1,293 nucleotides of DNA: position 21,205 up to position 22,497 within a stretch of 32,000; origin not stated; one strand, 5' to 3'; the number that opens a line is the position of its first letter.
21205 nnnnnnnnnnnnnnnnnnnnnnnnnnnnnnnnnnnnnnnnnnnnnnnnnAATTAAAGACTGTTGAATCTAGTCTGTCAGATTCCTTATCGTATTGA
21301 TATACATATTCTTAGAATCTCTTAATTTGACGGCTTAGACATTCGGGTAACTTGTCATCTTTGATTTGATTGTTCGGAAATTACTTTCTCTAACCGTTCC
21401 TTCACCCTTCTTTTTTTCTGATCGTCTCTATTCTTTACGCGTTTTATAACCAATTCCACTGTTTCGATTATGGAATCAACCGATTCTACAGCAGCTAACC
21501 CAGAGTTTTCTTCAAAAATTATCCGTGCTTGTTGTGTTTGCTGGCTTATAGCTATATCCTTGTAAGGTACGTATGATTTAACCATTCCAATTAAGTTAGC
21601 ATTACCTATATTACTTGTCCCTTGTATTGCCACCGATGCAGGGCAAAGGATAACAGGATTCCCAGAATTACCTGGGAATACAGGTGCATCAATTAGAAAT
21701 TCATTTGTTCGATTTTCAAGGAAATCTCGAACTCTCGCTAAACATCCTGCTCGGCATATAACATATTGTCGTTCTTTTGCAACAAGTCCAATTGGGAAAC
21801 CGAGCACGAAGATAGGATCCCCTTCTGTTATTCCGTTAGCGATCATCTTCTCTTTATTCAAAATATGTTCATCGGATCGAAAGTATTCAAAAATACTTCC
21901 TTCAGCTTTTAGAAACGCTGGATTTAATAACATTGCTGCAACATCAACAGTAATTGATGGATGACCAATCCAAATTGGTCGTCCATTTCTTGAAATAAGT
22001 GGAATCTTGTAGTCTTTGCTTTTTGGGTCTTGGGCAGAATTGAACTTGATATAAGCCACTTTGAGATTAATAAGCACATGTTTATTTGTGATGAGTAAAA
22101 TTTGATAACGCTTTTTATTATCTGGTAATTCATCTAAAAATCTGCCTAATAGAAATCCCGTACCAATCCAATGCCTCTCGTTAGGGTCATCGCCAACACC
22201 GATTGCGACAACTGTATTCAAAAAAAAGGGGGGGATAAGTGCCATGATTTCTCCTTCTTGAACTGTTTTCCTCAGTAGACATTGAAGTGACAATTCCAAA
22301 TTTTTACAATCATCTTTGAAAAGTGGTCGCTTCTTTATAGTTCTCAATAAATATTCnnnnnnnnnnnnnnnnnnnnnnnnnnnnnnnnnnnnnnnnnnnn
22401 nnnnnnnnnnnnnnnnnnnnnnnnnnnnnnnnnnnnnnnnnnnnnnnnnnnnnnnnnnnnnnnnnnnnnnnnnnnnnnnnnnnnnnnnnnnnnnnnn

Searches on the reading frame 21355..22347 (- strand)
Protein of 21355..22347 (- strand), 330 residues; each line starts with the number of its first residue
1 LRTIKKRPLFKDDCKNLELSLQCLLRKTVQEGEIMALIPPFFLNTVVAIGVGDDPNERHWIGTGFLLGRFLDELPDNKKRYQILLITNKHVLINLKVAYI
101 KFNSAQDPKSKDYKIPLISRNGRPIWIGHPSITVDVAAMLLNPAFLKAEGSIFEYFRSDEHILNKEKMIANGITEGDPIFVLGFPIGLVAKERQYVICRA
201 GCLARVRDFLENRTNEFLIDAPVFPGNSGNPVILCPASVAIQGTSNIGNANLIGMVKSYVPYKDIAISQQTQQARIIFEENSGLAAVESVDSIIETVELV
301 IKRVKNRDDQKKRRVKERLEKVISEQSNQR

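Call 3: search_protein_families(library=pfam, proteins=[window:21355-22347:-], max_evalue=0.1)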
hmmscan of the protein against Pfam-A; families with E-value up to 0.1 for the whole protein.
window:21355-22347:- (330 aa): 2 families
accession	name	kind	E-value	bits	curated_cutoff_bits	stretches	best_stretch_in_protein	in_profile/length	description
PF13365.12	Trypsin_2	-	0.00021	22.5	27.6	1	62-233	1-135/144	Trypsin-like peptidase domain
PF01732.22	Mycop_pep_DUF31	-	0.0046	17.1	27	1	57-99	28-68/346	Mycoplasma peptidase (DUF31)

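Call 4: search_protein_families(library=padloc, proteins=[window:21355-22347:-], max_evalue=0.1)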
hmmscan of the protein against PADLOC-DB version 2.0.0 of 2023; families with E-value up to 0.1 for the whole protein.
window:21355-22347:- (330 aa): 3 families
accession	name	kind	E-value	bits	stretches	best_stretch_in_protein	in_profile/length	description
PDLC05022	PDC-S45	-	1.7e-29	100.7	1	45-305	23-288/293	-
PDLC02959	RT-Protease_XI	-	0.00014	19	1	83-235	360-478/510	single gene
PDLC02960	RT-Protease_XI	-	0.00016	18.8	1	163-233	408-473/506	single gene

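Call 5: search_protein_families(library=ncbifam, proteins=[window:21355-22347:-], max_evalue=0.1)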
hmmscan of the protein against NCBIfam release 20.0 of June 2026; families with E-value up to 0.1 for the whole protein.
window:21355-22347:- (330 aa): 1 family
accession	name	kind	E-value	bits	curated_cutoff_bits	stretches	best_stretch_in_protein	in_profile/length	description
NF045843.1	MAG2960_Ser_prot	exception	0.041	12.5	400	1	57-107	232-281/616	MAG2960 family serine endopeptidase lipoprotein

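Call 6: search_protein_families(library=phrogs, proteins=[window:21355-22347:-], max_evalue=0.1)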
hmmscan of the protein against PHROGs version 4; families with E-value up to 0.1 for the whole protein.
window:21355-22347:- (330 aa): 1 family
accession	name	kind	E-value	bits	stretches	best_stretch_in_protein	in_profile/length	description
phrog_7688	-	unknown function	4.5e-25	89.3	1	46-310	11-285/288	-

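Call 30: find_homologous_proteins(query=window:21355-22245:-)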
Query window:21355-22245:- (296 aa): 3228 proteins with E <= 0.001 among 4687 candidates; the best 120 are listed.
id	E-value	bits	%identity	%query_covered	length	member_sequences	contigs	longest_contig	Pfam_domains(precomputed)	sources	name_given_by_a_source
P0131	4.5e-193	658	100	100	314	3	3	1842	-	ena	-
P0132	4.5e-133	461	70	99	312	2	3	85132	PF13365.13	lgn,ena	-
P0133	1.4e-128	446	67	99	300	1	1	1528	PF13365.13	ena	-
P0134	1.6e-128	446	67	98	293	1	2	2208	PF13365.13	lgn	-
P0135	3.6e-126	438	68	94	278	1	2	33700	PF13365.13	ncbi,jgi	-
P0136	3.8e-122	425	66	97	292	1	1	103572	PF13365.13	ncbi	-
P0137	8.9e-118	411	62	96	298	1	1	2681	PF13365.13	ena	-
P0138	1.4e-117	410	64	99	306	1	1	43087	PF13365.13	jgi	jgi:hypothetical protein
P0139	2.7e-117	409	64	96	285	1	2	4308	PF13365.13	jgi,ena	-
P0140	6.2e-117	408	67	95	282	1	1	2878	PF13365.13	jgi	jgi:hypothetical protein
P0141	9.8e-116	404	61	97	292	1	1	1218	PF13365.13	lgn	-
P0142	1.1e-115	404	62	99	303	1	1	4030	PF13365.13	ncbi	-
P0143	2.0e-114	400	61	96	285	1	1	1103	PF13365.13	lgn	-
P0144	5.3e-114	398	66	90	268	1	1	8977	PF13365.13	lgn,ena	-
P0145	2.8e-113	396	62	92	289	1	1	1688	PF13365.13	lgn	-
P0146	3.5e-113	396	60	99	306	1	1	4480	PF13365.13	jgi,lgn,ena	-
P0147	3.7e-113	396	61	96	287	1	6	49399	PF13365.13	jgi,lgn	jgi:hypothetical protein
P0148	5.3e-113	395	64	96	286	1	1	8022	PF13365.13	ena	-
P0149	1.3e-112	394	61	96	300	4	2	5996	PF13365.13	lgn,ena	-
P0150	2.5e-112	393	62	96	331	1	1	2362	PF13365.13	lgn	-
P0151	2.2e-111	390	61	92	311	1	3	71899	PF13365.13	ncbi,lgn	-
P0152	3.2e-111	389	61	95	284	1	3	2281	PF13365.13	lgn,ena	-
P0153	3.3e-111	389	61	96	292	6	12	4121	PF13365.13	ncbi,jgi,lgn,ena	jgi:S1-C subfamily serine protease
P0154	3.7e-111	389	61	95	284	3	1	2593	PF13365.13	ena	-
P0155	4.9e-111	389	61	95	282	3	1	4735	PF13365.13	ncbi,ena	-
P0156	1.1e-110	387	61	92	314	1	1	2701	PF13365.13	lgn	-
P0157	1.4e-110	387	60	96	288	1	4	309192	PF13365.13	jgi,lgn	jgi:hypothetical protein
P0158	1.5e-110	387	62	96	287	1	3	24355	PF13365.13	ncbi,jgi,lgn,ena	-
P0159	2.4e-110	386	61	96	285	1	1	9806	PF13365.13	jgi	jgi:hypothetical protein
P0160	2.5e-110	386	59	96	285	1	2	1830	PF13365.13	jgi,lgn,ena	-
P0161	3.3e-110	386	61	94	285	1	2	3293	PF13365.13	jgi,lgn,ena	-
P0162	4.2e-110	385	59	99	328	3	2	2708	PF13365.13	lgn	-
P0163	5.9e-110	385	61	97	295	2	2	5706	PF13365.13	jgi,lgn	jgi:hypothetical protein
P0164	7.3e-110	385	60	96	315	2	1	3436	PF13365.13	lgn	-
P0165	9.7e-110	384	60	93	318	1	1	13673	PF13365.13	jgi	jgi:hypothetical protein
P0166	1.1e-109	384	60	97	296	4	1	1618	PF13365.13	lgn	-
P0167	1.4e-109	384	58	96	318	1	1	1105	PF13365.13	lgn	-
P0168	1.4e-109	384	59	97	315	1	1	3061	PF13365.13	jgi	jgi:hypothetical protein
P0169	1.8e-109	383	57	99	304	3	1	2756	PF13365.13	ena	-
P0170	2.1e-109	383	60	96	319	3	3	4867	PF13365.13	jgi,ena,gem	-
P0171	2.8e-109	383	60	96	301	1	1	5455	PF13365.13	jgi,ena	-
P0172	4.7e-109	382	60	96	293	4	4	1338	PF13365.13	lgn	-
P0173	1.1e-108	381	61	95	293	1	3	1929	PF13365.13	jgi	-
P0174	1.8e-108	380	60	96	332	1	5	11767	PF13365.13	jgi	jgi:hypothetical protein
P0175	1.9e-108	380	60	97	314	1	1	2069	PF13365.13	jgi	jgi:hypothetical protein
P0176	1.9e-108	380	61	96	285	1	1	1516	PF13365.13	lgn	-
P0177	4.7e-108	379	56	99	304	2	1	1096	PF13365.13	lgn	-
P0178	5.1e-108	379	58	96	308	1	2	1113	PF13365.13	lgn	-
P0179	7.7e-108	378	59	97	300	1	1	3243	PF13365.13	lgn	-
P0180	9.1e-108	378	58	96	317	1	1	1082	PF13365.13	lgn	-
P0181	1.2e-107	377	59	96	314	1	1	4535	PF13365.13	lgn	-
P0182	2.3e-107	377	57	96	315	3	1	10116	PF13365.13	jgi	jgi:hypothetical protein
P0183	2.7e-107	376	59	97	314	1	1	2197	PF13365.13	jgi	jgi:hypothetical protein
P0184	3.3e-107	376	59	96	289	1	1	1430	PF13365.13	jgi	jgi:S1-C subfamily serine protease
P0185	4.7e-107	375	59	96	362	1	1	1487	PF13365.13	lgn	-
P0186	5.0e-107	375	60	96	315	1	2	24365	PF13365.13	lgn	-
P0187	1.2e-106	374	58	95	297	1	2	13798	PF13365.13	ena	-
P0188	1.6e-106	374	59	92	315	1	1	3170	PF13365.13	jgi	jgi:hypothetical protein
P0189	1.7e-106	374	58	96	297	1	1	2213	PF13365.13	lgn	-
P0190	1.8e-106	374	59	97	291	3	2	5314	PF13365.13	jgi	jgi:hypothetical protein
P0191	1.8e-106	374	56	99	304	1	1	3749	PF13365.13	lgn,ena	-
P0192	2.3e-106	373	56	99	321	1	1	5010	PF13365.13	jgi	jgi:hypothetical protein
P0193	2.6e-106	373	58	96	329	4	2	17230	PF13365.13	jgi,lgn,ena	-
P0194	2.6e-106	373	58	96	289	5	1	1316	PF13365.13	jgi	-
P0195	4.6e-106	372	59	96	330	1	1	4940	PF13365.13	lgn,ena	-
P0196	4.6e-106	372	62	89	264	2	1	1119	PF13365.13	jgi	-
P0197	5.4e-106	372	60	91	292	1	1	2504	PF13365.13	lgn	-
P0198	5.7e-106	372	56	99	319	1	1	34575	PF13365.13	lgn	-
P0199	7.2e-106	372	57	96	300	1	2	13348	PF13365.13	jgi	-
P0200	1.8e-105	370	57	99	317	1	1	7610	PF13365.13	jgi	jgi:trypsin-like peptidase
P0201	4.5e-105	369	58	96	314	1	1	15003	PF13365.13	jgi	jgi:hypothetical protein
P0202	4.7e-105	369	57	96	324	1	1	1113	PF13365.13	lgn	-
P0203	1.3e-104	368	59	92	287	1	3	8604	PF13365.13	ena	-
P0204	1.3e-104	367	56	98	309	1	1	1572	PF13365.13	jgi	-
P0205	1.8e-104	367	56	96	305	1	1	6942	PF13365.13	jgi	jgi:hypothetical protein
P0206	2.1e-104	367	57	96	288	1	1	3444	PF13365.13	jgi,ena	-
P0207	2.5e-104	367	57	97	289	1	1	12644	PF13365.13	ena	-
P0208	2.8e-104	366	56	97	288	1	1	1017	PF13365.13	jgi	jgi:hypothetical protein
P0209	3.7e-104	366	58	96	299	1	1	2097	PF13365.13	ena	-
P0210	6.5e-104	365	57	96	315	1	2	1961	PF13365.13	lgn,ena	-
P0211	1.2e-103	364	58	92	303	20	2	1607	PF13365.13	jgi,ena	-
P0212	1.5e-103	364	57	95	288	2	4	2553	PF13365.13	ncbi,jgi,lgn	jgi:hypothetical protein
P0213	1.7e-103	364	57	97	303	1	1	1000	PF13365.13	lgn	-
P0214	1.9e-103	364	57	96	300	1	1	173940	PF13365.13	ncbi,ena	-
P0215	3.4e-103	363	56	96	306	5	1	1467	PF13365.13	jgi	jgi:hypothetical protein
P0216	4.5e-103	362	60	92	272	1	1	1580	PF13365.13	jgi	-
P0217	7.4e-103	362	56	99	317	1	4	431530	PF13365.13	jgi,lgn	jgi:hypothetical protein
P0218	1.3e-102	361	58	92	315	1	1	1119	PF13365.13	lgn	-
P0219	1.8e-102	360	58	96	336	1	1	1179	PF13365.13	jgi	jgi:hypothetical protein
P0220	1.9e-102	360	55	99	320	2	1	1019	PF13365.13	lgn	-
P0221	2.1e-102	360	56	99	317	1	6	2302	PF13365.13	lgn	-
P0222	2.6e-102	360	57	97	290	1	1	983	PF13365.13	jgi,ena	-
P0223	4.0e-102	359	57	97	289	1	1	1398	PF13365.13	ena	-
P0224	5.6e-102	359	56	99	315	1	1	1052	PF13365.13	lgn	-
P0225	6.0e-102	359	54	99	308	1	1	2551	PF13365.13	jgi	jgi:Trypsin-like peptidase domain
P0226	8.1e-102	358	57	95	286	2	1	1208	PF13365.13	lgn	-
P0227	8.2e-102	358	56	99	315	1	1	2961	PF13365.13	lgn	-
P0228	1.3e-101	358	57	96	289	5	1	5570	PF13365.13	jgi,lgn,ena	jgi:hypothetical protein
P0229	1.3e-101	358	55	96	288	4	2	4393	PF13365.13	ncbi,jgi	jgi:S1-C subfamily serine protease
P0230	5.5e-101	356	56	100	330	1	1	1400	PF13365.13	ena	-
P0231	6.7e-101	355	58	96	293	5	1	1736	PF13365.13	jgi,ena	-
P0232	8.8e-101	355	55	96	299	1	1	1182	PF13365.13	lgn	-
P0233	1.0e-100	355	56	96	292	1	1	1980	PF13365.13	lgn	-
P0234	2.7e-100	353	55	99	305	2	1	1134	PF13365.13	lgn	-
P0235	3.9e-100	353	57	95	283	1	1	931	PF13365.13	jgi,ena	-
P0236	5.5e-100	352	52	100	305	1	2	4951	PF13365.13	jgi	jgi:hypothetical protein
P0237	7.7e-100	352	53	100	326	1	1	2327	PF13365.13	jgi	jgi:hypothetical protein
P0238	2.0e-99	350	53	97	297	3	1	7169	PF13365.13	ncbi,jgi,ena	-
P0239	2.3e-99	350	55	98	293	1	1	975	PF13365.13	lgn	-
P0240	6.2e-99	349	53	100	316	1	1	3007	PF13365.13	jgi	jgi:hypothetical protein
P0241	1.1e-98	348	56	96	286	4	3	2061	PF13365.13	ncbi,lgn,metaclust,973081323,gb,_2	metaclust:\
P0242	1.3e-98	348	56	93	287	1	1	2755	PF13365.13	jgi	jgi:S1-C subfamily serine protease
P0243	1.8e-98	347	54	99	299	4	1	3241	PF13365.13,PF00089.33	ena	-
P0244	1.8e-98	347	55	97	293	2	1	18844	PF13365.13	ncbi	ncbi:MAG: S1 family peptidase [Gammaproteobacteria bacterium]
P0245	3.6e-98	346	56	99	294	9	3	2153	PF13365.13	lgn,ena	-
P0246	3.7e-98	346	56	96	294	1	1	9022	PF13365.13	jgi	jgi:S1-C subfamily serine protease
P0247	3.8e-98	346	55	96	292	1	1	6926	PF13365.13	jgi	jgi:S1-C subfamily serine protease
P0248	4.2e-98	346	56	96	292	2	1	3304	PF13365.13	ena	-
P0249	2.0e-97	344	56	96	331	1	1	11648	PF13365.13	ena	-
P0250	2.0e-97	344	60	90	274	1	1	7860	PF13365.13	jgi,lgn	-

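Call 36: find_related_loci(query=A5, collection=metagenome_contigs, flank=6000)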
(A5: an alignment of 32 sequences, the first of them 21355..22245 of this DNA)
Query A5 (296 aa) in metagenome_contigs; peptide patterns used: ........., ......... (x = any residue, [..] = any of these).
600 stretches matched a pattern (row limit reached: there are more); 530 encode a relative of the query (tblastn E <= 1e-3); the best 80 are kept; 80 distinct loci.
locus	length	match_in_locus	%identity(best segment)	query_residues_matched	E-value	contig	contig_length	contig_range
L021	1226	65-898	68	1-277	1e-145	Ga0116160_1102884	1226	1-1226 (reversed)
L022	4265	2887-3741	60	1-284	3e-119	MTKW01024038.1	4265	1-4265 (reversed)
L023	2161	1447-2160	69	1-237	3e-122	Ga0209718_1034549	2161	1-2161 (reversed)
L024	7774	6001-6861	55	1-286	2e-109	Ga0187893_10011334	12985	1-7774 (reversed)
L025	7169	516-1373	53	1-286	1e-108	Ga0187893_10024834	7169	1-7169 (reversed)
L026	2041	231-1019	58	1-263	1e-106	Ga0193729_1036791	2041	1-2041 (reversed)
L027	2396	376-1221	52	1-284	3e-100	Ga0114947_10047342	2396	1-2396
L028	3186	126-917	55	1-264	8e-98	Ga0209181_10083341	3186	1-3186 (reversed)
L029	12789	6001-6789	54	1-263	4e-96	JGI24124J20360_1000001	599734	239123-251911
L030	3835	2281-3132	50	1-284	1e-96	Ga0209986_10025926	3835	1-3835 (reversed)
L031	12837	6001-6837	50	1-276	9e-91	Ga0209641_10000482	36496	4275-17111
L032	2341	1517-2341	48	1-276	9e-94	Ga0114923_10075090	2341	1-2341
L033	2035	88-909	48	1-275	6e-94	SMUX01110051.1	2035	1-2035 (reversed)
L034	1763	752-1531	53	1-264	2e-94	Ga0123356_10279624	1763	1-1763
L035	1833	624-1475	47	1-284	1e-93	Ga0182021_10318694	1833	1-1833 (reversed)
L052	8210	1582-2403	47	1-273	6e-85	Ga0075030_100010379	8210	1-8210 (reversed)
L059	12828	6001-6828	46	1-274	9e-83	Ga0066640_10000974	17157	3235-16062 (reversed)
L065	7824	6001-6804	48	1-268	1e-81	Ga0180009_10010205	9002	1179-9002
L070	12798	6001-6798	47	1-268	2e-80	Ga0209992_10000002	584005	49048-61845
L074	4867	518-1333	46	3-273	9e-80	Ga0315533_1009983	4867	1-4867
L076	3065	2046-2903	45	1-285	6e-80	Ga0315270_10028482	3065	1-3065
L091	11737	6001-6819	44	1-280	4e-75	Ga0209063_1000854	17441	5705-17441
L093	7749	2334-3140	46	1-264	1e-74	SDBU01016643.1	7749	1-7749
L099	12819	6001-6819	44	1-272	1e-72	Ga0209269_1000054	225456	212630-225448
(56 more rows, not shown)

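Call 65: find_encoding_contigs(protein=P0132, flank=6000, max_places=2)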
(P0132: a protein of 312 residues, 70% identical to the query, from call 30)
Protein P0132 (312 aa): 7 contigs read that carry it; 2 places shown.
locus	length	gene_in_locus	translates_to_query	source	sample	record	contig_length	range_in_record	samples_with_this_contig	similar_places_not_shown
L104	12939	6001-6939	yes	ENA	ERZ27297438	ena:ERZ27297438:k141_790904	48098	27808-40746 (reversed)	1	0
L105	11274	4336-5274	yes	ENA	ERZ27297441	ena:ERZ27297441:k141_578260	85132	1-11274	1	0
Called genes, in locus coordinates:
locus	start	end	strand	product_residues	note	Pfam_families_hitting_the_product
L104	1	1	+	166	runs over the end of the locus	-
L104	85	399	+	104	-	PF03992:ABM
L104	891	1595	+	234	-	PF01902:Diphthami_syn_2_N, PF28410:Diphthami_syn_2_C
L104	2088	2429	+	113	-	PF18924:DUF5674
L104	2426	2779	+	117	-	-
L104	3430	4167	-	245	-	PF01695:IstB_IS21, PF20720:nSTAND3, PF00004:AAA (weak)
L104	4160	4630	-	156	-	-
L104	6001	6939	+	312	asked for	PF13365:Trypsin_2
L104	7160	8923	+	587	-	PF02730:AFOR_N, PF01314:AFOR_C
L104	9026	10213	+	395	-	PF04055:Radical_SAM, PF13186:SPASM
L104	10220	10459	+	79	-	PF02597:ThiS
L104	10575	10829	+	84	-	-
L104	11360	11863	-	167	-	PF14196:ATC_hydrolase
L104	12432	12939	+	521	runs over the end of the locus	PF07521:RMMBL (weak)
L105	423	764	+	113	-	PF18924:DUF5674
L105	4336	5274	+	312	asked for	PF13365:Trypsin_2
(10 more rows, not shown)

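Call 81: search_dna_similar(query=window:21355-22245:-, collection=plasmids, mode=protein, max_rows=15)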
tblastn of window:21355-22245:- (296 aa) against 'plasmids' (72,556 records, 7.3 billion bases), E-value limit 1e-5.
Records with a match: 8; places in all: 8; records where one place covers at least 80% of the query: 1.
Best place of each record, by identity: <60% 8.
By first word of the organism name: Bacillus 3; Arthrobacter 2; Kocuria 1; Exiguobacterium 1; Acinetobacter 1.
By predicted mobility (MOB-suite, as given by PLSDB): non-mobilizable 5; mobilizable 2; conjugative 1.
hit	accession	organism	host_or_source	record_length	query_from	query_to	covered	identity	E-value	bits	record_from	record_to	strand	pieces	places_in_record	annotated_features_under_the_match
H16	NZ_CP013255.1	Kocuria flava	single cell,air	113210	28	263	80%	29.4%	1e-11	73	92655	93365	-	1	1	serine protease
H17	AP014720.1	Arthrobacter sp. Hiyo8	-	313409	21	263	82%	28.0%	1e-12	76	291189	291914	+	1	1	serine-Type endopeptidase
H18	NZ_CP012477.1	Arthrobacter sp. ERGS1:01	single,stream water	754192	36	263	77%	27.3%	3e-12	74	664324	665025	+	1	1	trypsin-like peptidase domain-containing protein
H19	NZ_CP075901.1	Exiguobacterium acetylicum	cell culture,litchi pericarp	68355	27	214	64%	31.8%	5e-10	67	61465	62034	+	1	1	serine protease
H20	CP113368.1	Bacillus paranthracis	bovine,mixed culture ...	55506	28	200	58%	30.5%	4e-8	62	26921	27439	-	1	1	serine protease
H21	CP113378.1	Bacillus paranthracis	bovine,mixed culture ...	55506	28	200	58%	30.5%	4e-8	62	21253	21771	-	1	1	serine protease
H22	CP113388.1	Bacillus paranthracis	bovine,mixed culture ...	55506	28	200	58%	30.5%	4e-8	62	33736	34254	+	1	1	serine protease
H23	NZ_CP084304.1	Acinetobacter pseudolwoffii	a feces sample of chicken origin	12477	28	200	58%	28.3%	4e-7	59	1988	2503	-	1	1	trypsin-like peptidase domain-containing protein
